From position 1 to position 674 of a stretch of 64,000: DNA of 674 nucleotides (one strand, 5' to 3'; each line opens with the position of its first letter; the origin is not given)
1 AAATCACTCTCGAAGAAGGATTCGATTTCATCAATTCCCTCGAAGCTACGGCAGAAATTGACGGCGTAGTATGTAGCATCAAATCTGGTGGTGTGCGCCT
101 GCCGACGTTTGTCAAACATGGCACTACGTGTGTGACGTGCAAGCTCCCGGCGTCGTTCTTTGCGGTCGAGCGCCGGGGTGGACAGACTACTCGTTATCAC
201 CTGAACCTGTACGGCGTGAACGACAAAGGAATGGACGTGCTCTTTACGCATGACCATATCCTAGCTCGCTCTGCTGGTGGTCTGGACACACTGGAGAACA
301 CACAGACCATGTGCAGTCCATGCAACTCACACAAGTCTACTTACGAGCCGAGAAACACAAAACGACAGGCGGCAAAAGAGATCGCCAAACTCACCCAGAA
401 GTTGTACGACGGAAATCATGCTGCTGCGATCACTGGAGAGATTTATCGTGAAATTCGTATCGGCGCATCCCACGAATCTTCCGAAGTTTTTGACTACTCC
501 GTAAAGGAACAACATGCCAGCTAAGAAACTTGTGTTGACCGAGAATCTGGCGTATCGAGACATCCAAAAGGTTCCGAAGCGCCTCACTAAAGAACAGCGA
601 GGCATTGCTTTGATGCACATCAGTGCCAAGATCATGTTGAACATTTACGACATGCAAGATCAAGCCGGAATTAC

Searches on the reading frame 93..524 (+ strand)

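Call 69: search_protein_families(library=phrogs, proteins=[window:93-524:+], max_evalue=0.001)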
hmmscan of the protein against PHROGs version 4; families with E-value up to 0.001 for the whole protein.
window:93-524:+ (143 aa): 21 families
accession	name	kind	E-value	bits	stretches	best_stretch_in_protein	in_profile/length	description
phrog_25184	-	DNA, RNA and nucleotide metabolism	2.4e-10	41.1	1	2-123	82-204/209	HNH endonuclease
phrog_23285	-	DNA, RNA and nucleotide metabolism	4.2e-10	40.6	1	4-83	43-123/203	HNH endonuclease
phrog_8660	-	DNA, RNA and nucleotide metabolism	5.8e-10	40.6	1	3-90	117-185/196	HNH endonuclease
phrog_2214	-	DNA, RNA and nucleotide metabolism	2.9e-09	37.5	1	8-104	191-259/429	HNH endonuclease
phrog_9545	-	DNA, RNA and nucleotide metabolism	7.1e-09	36.6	1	52-90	135-174/206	HNH endonuclease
phrog_2118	-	DNA, RNA and nucleotide metabolism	1.4e-08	35.7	1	8-100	174-240/301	HNH endonuclease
phrog_338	-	DNA, RNA and nucleotide metabolism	6.1e-08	33.4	1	51-92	229-271/340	HNH endonuclease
phrog_6050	-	DNA, RNA and nucleotide metabolism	1.4e-07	31.7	1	6-98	307-365/402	HNH endonuclease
phrog_333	-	DNA, RNA and nucleotide metabolism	1.5e-07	32.7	1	53-95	50-92/138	HNH endonuclease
phrog_1035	-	DNA, RNA and nucleotide metabolism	6.3e-06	27.2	1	51-103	180-232/271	endonuclease VII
phrog_589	-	DNA, RNA and nucleotide metabolism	1.7e-05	25.6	1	52-103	108-160/179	HNH endonuclease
phrog_5718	-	DNA, RNA and nucleotide metabolism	1.7e-05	25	1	7-100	125-191/394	HNH endonuclease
phrog_9645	-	DNA, RNA and nucleotide metabolism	1.9e-05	25.4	1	48-85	36-73/168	HNH endonuclease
phrog_14314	-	DNA, RNA and nucleotide metabolism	4.6e-05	24.9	1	44-87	24-67/252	HNH endonuclease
phrog_25983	-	DNA, RNA and nucleotide metabolism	0.00012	23.2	1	39-81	24-66/171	HNH endonuclease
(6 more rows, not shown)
